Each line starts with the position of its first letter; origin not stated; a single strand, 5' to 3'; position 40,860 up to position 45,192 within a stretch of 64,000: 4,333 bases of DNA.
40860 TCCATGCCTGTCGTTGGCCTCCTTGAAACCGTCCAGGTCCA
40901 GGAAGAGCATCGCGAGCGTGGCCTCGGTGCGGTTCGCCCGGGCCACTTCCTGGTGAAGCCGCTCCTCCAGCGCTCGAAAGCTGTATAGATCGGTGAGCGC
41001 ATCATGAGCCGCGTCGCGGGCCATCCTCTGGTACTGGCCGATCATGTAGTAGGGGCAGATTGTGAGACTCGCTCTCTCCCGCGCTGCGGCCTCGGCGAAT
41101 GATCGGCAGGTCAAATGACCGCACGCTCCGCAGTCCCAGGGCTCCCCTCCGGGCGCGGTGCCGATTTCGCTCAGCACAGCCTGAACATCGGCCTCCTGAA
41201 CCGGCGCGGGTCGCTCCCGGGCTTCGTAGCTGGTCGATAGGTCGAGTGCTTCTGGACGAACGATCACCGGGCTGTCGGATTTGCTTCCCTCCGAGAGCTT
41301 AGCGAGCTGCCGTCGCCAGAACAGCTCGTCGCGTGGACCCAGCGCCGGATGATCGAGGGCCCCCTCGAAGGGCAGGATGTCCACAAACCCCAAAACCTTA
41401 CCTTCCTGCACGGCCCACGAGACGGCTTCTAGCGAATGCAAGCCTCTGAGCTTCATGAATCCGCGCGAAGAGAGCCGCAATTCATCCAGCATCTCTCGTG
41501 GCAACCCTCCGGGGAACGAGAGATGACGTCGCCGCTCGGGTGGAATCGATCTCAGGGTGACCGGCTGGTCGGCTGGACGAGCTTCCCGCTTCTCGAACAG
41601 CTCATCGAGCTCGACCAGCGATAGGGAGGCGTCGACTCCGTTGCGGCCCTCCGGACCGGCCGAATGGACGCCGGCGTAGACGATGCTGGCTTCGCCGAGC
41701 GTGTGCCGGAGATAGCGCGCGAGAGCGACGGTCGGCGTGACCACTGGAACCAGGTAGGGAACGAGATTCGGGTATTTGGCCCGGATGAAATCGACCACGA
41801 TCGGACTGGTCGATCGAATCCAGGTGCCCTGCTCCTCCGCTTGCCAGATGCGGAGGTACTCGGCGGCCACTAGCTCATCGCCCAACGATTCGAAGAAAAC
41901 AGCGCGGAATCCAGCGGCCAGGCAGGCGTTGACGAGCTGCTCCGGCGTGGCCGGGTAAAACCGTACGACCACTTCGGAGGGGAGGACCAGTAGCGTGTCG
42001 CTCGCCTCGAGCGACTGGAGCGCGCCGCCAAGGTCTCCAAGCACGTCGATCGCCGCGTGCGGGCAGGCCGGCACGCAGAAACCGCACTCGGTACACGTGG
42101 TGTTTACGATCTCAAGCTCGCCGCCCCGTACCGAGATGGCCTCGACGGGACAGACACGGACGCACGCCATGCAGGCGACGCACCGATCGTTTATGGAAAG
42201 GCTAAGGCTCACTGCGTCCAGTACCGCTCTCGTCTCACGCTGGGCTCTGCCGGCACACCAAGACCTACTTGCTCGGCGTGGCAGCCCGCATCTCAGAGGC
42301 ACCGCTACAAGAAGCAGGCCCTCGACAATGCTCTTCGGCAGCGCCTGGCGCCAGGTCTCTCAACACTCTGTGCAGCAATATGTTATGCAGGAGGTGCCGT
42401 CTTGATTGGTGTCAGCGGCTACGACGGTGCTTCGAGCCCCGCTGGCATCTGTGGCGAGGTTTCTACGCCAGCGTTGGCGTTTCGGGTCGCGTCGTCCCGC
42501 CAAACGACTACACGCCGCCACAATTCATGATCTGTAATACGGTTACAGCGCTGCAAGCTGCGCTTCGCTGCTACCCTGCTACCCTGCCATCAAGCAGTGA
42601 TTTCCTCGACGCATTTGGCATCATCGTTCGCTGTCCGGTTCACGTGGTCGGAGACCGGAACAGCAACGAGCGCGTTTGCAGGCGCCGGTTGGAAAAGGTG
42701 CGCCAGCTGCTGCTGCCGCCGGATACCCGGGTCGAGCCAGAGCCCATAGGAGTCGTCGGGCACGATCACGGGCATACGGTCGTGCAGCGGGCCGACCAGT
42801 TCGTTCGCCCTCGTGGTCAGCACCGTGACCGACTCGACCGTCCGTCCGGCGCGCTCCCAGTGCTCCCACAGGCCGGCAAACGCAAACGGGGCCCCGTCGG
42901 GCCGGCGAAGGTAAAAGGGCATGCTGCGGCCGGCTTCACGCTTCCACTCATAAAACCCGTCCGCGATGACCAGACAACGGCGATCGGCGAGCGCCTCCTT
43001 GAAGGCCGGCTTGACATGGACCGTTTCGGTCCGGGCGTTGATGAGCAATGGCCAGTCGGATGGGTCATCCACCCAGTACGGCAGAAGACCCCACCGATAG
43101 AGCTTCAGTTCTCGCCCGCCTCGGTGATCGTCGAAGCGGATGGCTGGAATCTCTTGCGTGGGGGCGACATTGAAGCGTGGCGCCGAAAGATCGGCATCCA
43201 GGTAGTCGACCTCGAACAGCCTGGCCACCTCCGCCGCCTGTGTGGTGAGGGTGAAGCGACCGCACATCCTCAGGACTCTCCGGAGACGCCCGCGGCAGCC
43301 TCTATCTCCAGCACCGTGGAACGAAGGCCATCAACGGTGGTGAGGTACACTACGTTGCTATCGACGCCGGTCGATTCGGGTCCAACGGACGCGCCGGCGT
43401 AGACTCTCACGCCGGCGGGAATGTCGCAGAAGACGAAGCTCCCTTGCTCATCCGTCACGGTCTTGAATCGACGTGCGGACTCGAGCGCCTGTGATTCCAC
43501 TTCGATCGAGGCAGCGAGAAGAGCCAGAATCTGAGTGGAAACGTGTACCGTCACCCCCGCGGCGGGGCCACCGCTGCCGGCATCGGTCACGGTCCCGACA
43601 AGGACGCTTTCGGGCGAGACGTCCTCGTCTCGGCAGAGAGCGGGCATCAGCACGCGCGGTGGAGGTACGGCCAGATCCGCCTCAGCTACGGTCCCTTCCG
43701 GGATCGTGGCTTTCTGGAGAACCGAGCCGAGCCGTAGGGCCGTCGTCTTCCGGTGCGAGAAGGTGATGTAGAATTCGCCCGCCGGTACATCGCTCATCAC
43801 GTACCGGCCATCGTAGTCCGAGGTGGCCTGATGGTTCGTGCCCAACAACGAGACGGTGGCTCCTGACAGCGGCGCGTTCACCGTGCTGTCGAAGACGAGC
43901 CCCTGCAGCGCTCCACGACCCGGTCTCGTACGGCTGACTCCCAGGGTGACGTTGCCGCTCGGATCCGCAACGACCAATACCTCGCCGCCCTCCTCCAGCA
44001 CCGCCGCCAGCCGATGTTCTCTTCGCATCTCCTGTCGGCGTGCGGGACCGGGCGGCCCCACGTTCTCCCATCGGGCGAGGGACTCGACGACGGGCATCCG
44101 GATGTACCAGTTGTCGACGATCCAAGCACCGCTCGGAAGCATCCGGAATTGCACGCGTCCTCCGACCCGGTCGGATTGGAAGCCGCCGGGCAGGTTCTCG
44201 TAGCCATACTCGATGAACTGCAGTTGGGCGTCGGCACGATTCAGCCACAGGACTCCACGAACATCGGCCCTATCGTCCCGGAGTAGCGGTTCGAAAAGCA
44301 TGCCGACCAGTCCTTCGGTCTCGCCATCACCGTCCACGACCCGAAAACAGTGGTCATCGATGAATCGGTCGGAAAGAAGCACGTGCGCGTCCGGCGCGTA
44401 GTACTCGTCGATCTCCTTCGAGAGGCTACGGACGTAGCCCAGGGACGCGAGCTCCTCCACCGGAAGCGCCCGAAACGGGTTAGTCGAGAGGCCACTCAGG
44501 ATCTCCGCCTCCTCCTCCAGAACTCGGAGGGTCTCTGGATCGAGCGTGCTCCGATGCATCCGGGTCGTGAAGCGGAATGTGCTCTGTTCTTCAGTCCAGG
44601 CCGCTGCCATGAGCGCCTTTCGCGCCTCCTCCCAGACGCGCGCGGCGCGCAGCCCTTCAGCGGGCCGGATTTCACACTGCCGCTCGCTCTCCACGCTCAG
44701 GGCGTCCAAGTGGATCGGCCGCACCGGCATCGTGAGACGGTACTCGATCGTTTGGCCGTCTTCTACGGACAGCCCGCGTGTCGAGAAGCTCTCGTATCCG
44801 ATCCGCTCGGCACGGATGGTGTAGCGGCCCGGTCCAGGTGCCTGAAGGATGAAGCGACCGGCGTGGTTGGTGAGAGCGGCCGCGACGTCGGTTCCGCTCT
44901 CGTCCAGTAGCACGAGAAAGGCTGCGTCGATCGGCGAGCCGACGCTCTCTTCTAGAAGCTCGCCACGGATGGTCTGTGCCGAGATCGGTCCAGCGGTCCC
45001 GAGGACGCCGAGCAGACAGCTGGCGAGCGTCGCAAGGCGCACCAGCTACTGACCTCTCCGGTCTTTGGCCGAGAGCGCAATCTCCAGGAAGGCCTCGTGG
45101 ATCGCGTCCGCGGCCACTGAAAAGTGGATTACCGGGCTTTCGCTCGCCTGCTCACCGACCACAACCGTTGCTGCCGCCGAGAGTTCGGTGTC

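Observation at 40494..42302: Fe-S / degenerate [FeFe]-hydrogenase-like sensor domain fused to a GGDEF diguanylate cyclase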

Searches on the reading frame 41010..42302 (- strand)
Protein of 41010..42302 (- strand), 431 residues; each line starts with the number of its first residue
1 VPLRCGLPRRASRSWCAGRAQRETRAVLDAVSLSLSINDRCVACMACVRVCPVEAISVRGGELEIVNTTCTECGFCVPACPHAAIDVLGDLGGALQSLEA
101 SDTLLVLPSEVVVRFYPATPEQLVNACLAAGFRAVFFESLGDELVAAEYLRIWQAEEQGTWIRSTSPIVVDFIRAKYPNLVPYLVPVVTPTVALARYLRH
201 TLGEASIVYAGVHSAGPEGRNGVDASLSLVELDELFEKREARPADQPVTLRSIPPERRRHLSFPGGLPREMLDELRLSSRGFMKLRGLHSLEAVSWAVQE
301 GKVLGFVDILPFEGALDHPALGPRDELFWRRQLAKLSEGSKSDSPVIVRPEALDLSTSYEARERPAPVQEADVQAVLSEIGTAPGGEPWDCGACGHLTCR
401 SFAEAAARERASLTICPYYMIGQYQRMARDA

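Call 6: search_solved_structures(query=window:41010-42302:-, max_evalue=1, show_alignments=3)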
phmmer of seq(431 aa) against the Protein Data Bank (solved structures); distinct sequences matched with E-value up to 1: 203 (the best 60 are shown).
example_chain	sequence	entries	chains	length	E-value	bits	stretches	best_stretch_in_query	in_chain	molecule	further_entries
9sw6_G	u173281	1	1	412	1.7e-14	56.7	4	40-89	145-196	Polyferredoxin protein MvhB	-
9sfi_O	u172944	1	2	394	3e-12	49.4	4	33-94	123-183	Ferredoxin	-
9sw6_H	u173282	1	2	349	4.4e-10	42.2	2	35-91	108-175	Tungsten formylmethanofuran dehydrogenase, subunit F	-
5t5i_F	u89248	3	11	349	8.7e-09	38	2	34-89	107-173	Tungsten formylmethanofuran dehydrogenase subunit fwdF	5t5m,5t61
9rkm_A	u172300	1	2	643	4.8e-08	35.5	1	34-134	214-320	[FeFe]-hydrogenase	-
30jk_A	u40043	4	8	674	5.1e-08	35.4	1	34-134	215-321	[FeFe]-hydrogenase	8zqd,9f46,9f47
7zc6_B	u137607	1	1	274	1.7e-07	33.7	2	38-86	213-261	RnfB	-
8ahx_B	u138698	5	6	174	8.1e-07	31.5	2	39-85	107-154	Ion-translocating oxidoreductase complex subunit B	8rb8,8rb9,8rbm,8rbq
9sfi_T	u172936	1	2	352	9.7e-07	31.2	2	38-84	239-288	4Fe-4S ferredoxin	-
9eri_B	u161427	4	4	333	1.5e-06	30.6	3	35-87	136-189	Na(+)-translocating ferredoxin:NAD(+) oxidoreductase complex subunit B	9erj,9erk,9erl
1fca_A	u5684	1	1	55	1.7e-06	30.4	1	37-82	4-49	FERREDOXIN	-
7p5h_A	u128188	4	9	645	2.2e-06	30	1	38-199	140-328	Fe-hydrogenase, subunit alpha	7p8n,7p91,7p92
1h98_A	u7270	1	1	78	2.5e-06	29.8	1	43-86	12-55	FERREDOXIN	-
8rvu_a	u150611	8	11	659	1.1e-05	27.8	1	33-86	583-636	H(2):CoB-CoM heterodisulfide,ferredoxin reductase subunit A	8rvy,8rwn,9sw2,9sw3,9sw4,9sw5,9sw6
8rvv_A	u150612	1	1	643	1.4e-05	27.4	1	33-86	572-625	H(2):CoB-CoM heterodisulfide,ferredoxin reductase subunit A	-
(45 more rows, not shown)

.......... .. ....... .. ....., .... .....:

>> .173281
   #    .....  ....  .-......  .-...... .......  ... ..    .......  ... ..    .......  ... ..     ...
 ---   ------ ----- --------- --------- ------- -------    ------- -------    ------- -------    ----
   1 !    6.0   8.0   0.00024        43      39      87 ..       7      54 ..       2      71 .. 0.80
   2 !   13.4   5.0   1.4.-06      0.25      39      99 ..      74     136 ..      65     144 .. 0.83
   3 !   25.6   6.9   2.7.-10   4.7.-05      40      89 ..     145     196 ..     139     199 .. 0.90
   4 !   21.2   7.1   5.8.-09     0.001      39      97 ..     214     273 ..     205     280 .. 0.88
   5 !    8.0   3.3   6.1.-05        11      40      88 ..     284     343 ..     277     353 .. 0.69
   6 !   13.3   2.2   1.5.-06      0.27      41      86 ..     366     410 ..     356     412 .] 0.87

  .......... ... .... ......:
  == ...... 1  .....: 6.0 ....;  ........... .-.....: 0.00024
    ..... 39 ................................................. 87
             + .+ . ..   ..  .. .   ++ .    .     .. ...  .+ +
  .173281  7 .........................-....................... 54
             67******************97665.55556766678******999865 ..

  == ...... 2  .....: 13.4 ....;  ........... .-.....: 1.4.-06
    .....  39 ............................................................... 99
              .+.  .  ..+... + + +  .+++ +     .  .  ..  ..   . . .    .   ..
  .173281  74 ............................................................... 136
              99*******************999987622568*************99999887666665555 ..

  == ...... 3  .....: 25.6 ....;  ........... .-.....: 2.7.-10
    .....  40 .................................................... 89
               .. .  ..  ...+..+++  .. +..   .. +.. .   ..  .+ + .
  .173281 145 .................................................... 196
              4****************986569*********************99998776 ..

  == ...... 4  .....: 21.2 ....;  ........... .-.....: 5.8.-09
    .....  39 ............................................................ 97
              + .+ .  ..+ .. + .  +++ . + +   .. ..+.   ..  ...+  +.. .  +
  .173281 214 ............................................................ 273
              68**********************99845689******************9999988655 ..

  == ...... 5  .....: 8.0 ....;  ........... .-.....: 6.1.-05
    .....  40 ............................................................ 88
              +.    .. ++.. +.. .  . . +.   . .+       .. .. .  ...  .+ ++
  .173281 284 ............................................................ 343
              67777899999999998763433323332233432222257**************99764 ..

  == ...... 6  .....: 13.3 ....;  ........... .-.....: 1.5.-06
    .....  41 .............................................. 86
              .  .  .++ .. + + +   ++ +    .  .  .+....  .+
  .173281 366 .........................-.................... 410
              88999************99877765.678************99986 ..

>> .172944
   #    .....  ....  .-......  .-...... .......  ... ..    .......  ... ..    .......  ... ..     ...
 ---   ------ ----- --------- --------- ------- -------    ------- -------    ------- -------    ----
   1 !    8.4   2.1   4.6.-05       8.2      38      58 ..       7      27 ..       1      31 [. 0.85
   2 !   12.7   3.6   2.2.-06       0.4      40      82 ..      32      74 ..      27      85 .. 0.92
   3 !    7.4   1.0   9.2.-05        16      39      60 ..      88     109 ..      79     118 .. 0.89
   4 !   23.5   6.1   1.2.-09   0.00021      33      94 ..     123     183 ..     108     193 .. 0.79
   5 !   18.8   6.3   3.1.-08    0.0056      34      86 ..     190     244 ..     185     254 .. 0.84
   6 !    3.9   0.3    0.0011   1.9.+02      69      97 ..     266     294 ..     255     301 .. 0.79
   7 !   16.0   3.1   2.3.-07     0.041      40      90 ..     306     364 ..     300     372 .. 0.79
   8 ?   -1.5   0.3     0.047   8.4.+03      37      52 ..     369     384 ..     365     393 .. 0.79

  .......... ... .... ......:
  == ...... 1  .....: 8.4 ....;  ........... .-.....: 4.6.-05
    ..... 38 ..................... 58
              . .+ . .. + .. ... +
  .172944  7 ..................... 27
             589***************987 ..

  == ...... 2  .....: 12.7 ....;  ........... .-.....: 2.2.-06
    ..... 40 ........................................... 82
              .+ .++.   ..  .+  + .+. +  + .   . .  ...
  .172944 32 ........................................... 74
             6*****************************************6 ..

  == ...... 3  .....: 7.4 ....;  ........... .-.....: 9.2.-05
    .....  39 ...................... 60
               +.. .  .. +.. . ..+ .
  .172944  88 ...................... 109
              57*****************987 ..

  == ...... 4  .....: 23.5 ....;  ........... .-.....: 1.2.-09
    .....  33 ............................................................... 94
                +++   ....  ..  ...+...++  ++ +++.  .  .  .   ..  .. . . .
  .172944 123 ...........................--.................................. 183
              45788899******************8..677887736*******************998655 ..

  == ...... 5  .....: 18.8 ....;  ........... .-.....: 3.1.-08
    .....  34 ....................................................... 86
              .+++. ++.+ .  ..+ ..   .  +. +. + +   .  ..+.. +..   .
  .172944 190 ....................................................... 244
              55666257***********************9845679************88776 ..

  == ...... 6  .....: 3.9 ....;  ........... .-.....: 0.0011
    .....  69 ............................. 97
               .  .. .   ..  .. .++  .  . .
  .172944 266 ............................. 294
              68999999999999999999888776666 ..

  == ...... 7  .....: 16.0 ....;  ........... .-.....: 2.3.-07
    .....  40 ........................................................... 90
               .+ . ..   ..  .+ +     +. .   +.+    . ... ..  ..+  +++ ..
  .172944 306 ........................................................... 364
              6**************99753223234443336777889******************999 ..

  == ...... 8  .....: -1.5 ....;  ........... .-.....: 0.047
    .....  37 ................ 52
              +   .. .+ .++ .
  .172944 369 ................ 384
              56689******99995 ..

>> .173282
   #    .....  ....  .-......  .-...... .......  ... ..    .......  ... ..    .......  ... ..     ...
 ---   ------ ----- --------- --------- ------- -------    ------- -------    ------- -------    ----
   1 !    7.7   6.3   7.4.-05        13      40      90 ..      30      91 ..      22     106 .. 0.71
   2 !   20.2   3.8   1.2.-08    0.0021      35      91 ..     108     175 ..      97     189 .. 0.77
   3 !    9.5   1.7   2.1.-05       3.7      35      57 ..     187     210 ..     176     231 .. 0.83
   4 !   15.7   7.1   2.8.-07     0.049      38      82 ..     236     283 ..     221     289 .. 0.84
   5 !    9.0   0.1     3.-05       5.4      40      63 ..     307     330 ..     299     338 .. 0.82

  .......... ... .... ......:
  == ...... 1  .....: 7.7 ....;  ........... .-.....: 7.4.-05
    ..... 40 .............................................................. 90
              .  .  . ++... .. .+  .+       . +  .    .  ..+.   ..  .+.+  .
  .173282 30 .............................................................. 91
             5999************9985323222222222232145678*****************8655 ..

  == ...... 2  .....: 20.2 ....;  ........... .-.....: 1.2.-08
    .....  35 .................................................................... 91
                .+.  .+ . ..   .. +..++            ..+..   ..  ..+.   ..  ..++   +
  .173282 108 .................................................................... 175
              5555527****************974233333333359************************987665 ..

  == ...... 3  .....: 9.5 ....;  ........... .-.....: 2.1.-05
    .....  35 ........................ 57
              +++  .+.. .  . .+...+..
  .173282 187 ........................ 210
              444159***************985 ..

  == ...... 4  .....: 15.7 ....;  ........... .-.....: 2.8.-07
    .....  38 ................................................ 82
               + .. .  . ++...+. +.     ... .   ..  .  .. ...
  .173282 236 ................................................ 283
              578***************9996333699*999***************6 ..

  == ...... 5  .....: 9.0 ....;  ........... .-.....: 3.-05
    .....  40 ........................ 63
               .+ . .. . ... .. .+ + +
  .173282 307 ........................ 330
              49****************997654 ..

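Call 41: find_related_loci(query=A2, collection=genome_contigs, flank=6000)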
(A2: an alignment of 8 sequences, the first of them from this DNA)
Query A2 (395 aa) in genome_contigs; peptide patterns used: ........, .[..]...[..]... (x = any residue, [..] = any of these).
174 stretches matched a pattern; 143 encode a relative of the query (tblastn E <= 1e-3); the best 80 are kept; 80 distinct loci.
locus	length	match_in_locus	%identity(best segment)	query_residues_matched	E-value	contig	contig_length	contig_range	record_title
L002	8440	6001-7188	72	1-395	0e+0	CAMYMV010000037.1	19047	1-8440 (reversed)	MAG: uncultured Gemmatimonadales bacterium isolate ES_Gemmatimonadota_01 genome assembly, contig: scaffold_1602, whole g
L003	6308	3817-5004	71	1-395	0e+0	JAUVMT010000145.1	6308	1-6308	MAG: Gemmatimonadales bacterium isolate CSMAG_591 CSMAG_591_k141_1243713_length_6308_cov_15.0000, whole genome shotgun s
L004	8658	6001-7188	72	1-395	0e+0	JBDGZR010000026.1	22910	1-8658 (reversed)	MAG: Gemmatimonadota bacterium isolate M3-38_Bin_47 M3-38_Bin_47_scaffold_8812, whole genome shotgun sequence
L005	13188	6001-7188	71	1-395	0e+0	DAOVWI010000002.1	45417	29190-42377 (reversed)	MAG TPA_asm: Gemmatimonadales bacterium isolate CSMAG_1727 CSMAG_1727_k141_4752638_length_45417_cov_13.0600, whole genom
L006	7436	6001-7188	71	1-395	0e+0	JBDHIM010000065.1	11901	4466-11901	MAG: Gemmatimonadota bacterium isolate BHB10-2_Bin_296 BHB10-2_Bin_296_scaffold_34309, whole genome shotgun sequence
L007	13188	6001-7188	72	1-395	0e+0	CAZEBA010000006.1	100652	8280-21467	MAG TPA_asm: uncultured Gemmatimonadota bacterium isolate SRP321284_co1_122 genome assembly, contig: NODE_215_length_100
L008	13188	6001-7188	69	1-395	0e+0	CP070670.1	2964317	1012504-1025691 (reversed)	MAG: Gemmatimonadota bacterium isolate bin741 chromosome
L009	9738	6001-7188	72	1-395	0e+0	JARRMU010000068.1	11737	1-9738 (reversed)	MAG: Gemmatimonadales bacterium isolate Spart_106_MAG scaffold_424, whole genome shotgun sequence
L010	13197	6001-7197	55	1-395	1e-142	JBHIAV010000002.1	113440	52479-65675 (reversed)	MAG: Gemmatimonadota bacterium isolate K_2_bin.6 NODE_13_length_113440_cov_9.183287, whole genome shotgun sequence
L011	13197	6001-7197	55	1-395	5e-138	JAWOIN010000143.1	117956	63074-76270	MAG: Gemmatimonadota bacterium isolate CWP5-2.bin.36 k191_825902, whole genome shotgun sequence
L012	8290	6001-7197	52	1-395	3e-137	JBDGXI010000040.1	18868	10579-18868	MAG: Gemmatimonadota bacterium isolate M3-22_Bin_71 M3-22_Bin_71_scaffold_7456, whole genome shotgun sequence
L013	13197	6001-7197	52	1-395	5e-137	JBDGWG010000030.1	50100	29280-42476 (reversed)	MAG: Gemmatimonadota bacterium isolate M3-2_Bin_396 M3-2_Bin_396_scaffold_4123, whole genome shotgun sequence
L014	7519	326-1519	54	1-395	2e-136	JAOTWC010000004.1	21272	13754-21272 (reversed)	MAG: Gemmatimonadota bacterium isolate 13_May_SF_Bin66 13_May_SF_Bin66_scaffold_1668_c1, whole genome shotgun sequence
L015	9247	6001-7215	53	1-395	5e-136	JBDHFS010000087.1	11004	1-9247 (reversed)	MAG: Gemmatimonadota bacterium isolate M8-58_Bin_274 M8-58_Bin_274_scaffold_31115, whole genome shotgun sequence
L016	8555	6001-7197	52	1-395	6e-136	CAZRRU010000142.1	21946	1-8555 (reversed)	MAG TPA_asm: uncultured Gemmatimonadota bacterium isolate binchicken_co231_243 genome assembly, contig: k141_3676772, wh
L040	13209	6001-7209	50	1-395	1e-118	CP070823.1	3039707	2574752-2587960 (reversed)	MAG: Gemmatimonadota bacterium isolate bin113 chromosome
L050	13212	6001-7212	49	1-395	4e-114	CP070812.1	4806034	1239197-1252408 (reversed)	MAG: Gemmatimonadota bacterium isolate bin1194 chromosome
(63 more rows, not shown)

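Call 67: search_protein_families(library=pfam, proteins=[L040:6001-9534:+, L050:6001-7725:+], max_evalue=0.0001)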
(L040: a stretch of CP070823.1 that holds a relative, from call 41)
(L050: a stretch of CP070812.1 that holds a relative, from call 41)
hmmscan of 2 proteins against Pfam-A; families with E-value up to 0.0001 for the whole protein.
L040:6001-9534:+ (1178 aa): 11 families
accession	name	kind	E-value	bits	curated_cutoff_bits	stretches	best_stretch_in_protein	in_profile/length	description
PF00990.26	GGDEF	-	5.3e-38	130.8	23.8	1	409-568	1-160/161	Diguanylate cyclase, GGDEF domain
PF19313.5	DUF5916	-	5.7e-21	75.3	22.6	1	706-788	18-95/572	Domain of unknown function (DUF5916)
PF02906.19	Fe_hyd_lg_C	-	1.9e-10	41.2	22.1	1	78-272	7-222/245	Iron only hydrogenase large subunit, C-terminal domain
PF00037.32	Fer4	-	6.4e-10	38.9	21.1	2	7-27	3-23/24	4Fe-4S binding domain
PF04060.18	FeS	-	9.3e-09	35.3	23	1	368-396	5-33/33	Putative Fe-S cluster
PF12838.12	Fer4_7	-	2.7e-07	31.4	27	1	11-55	1-52/52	4Fe-4S dicluster domain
PF13237.11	Fer4_10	-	5.6e-07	29.8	25.5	1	6-51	3-52/53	4Fe-4S dicluster domain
PF13187.11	Fer4_9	-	1.1e-06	29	27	1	11-56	1-52/52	4Fe-4S dicluster domain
PF25160.1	LdpA_Fe-S-bd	-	3.5e-05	23.9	27.6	1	9-57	2-44/49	LdpA Fe-S cluster-binding domain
PF14697.11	Fer4_21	-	5.3e-05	23.7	35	0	7-56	3-57/59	4Fe-4S dicluster domain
PF12837.12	Fer4_6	-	6.1e-05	23.2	25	0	8-26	5-23/24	4Fe-4S binding domain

L050:6001-7725:+ (575 aa): 12 families
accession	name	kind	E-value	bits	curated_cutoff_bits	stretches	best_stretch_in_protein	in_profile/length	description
PF00990.26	GGDEF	-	1.4e-39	135.9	23.8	1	410-568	1-159/161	Diguanylate cyclase, GGDEF domain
PF02906.19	Fe_hyd_lg_C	-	4.4e-12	46.6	22.1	1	78-276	7-226/245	Iron only hydrogenase large subunit, C-terminal domain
PF00037.32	Fer4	-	1.7e-08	34.3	21.1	1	7-27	3-23/24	4Fe-4S binding domain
PF04060.18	FeS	-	2e-07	31.1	23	1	368-397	5-33/33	Putative Fe-S cluster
PF12838.12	Fer4_7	-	2.2e-07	31.7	27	1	11-55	1-52/52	4Fe-4S dicluster domain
PF13484.11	Fer4_16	-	9.2e-07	30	30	0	11-35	1-25/66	4Fe-4S double cluster binding domain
PF13237.11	Fer4_10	-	1.2e-06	28.8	25.5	1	6-51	3-52/53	4Fe-4S dicluster domain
PF12837.12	Fer4_6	-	2.1e-06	27.8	25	0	5-26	2-23/24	4Fe-4S binding domain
PF13187.11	Fer4_9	-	2.6e-06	27.8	27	1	11-56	1-52/52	4Fe-4S dicluster domain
PF14697.11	Fer4_21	-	5.4e-06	26.9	35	0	35-60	2-30/59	4Fe-4S dicluster domain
PF25160.1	LdpA_Fe-S-bd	-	7.4e-06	26.1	27.6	1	9-58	2-45/49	LdpA Fe-S cluster-binding domain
PF13183.11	Fer4_8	-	3.1e-05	24.8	27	0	10-25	3-18/68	4Fe-4S dicluster domain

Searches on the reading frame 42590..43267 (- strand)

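Call 3: search_protein_families(library=pfam, proteins=[window:42590-43267:-], max_evalue=1)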
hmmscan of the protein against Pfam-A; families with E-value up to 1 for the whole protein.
window:42590-43267:- (225 aa): 1 family
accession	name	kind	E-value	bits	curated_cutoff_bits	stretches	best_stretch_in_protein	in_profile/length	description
PF02586.19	SRAP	-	1e-71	241.3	27.1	1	1-211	1-213/214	SOS response associated peptidase (SRAP)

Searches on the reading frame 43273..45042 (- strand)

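Call 50: search_protein_families(library=pfam, proteins=[window:43273-45042:-], max_evalue=0.001)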
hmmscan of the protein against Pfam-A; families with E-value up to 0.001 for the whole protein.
window:43273-45042:- (590 aa): 6 families
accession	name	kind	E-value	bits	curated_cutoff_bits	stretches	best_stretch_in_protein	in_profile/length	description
PF13620.12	CarboxypepD_reg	-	4.5e-28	97.9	32.3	2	24-105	1-81/82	Carboxypeptidase regulatory-like domain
PF13715.12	CarbopepD_reg_2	-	1.5e-20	73.5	32.2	2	380-430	2-52/88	CarboxypepD_reg-like domain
PF09430.16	EMC7_beta-sandw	-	4.3e-06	27.4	26.6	0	392-431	7-48/122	ER membrane protein complex subunit 7, beta-sandwich domain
PF17210.9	SdrD_B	-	1.2e-05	25.8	29.7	0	390-431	22-67/112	SdrD B-like domain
PF07210.18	DUF1416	-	2.6e-05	24.5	23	0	24-78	21-72/97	Protein of unknown function (DUF1416)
PF17802.7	SpaA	-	0.00019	22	23.1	0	385-426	9-56/91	Prealbumin-like fold domain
